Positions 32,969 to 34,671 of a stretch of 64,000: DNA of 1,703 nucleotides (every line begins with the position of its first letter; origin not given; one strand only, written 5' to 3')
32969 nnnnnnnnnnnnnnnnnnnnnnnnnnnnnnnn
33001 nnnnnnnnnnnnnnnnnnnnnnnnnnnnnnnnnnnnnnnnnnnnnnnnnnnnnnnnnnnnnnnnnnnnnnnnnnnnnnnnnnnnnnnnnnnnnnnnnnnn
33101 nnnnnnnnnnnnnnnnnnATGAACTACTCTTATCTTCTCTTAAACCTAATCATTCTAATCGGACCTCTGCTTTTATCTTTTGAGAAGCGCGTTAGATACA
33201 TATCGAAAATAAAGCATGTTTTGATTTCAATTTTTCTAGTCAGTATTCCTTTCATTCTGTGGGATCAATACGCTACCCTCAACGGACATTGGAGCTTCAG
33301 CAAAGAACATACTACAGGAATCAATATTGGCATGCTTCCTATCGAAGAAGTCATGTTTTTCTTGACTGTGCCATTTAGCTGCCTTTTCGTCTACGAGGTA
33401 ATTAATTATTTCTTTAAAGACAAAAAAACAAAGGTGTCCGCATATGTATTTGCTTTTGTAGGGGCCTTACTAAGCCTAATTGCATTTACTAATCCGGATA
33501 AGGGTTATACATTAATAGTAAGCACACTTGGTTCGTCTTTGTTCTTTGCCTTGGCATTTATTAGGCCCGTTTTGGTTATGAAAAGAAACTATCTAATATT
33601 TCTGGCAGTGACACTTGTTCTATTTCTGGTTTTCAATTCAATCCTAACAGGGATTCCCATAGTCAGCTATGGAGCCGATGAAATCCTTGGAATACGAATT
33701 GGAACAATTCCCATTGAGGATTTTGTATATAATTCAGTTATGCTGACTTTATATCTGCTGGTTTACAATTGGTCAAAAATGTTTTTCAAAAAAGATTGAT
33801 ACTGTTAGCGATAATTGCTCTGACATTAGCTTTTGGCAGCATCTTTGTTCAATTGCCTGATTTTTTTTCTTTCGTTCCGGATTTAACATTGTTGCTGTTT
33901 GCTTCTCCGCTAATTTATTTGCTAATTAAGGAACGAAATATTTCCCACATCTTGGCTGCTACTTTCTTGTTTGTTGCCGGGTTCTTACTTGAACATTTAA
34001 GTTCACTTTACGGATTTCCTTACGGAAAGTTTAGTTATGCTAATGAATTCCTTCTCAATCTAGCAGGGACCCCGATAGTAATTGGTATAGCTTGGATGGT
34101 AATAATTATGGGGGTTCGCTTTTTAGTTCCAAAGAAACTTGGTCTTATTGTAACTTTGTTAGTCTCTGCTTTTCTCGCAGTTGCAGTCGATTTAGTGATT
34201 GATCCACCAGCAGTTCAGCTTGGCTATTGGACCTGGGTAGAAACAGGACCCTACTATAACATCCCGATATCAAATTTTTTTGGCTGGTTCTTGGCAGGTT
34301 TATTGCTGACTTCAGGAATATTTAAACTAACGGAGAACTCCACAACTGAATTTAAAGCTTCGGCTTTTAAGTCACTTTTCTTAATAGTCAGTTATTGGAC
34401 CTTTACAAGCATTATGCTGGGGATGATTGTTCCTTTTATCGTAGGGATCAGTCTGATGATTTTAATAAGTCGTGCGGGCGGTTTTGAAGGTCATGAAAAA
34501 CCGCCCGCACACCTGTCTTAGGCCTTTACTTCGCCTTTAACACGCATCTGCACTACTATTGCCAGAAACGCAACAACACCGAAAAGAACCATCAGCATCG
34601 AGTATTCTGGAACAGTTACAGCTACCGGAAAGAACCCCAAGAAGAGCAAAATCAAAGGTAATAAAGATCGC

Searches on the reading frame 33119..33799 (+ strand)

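Call 4: search_protein_families(library=pfam, proteins=[window:33119-33799:+], max_evalue=0.01)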
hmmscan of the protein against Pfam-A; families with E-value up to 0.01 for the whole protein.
window:33119-33799:+ (226 aa): 1 family
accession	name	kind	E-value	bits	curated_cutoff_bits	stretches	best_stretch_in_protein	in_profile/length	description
PF18916.5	Lycopene_cyc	-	1.1e-30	106.5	27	2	131-218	3-91/92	Lycopene cyclase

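Call 28: search_protein_families(library=ncbifam, proteins=[window:33119-33796:+], max_evalue=0.001)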
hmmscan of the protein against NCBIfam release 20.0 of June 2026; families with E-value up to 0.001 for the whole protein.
window:33119-33796:+ (226 aa): 1 family
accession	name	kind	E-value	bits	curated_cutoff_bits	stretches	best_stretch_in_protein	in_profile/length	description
TIGR03462.1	CarR_dom_SF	subfamily_domain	1.1e-32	112.3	39.4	2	3-92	1-89/89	lycopene cyclase domain-containing protein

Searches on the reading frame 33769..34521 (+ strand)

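Call 4: search_protein_families(library=pfam, proteins=[window:33769-34521:+], max_evalue=0.01)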
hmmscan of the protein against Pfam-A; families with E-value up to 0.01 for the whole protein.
window:33769-34521:+ (250 aa): 1 family
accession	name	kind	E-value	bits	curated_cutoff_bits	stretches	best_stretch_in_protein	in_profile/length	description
PF04240.17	Caroten_synth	-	5.8e-32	111.7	25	1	43-232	8-208/209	Carotenoid biosynthesis protein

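Call 28: search_protein_families(library=ncbifam, proteins=[window:33769-34518:+], max_evalue=0.001)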
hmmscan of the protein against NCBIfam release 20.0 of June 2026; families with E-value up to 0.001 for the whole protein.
window:33769-34518:+ (250 aa): 3 families
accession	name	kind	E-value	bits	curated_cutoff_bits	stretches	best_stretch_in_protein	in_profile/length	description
TIGR03460.1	crt_membr_arch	equivalog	1e-26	94.3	154.7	1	23-231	24-238/248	bisanhydrobacterioruberin hydratase CruF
NF041333.1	CruF_Halo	equivalog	1.8e-17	63.7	300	1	22-239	32-263/268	bisanhydrobacterioruberin hydratase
NF045693.1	GCarotHydoxCruF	equivalog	2.6e-07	30.3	400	1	55-231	77-265/310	gamma-carotene 1'-hydroxylase CruF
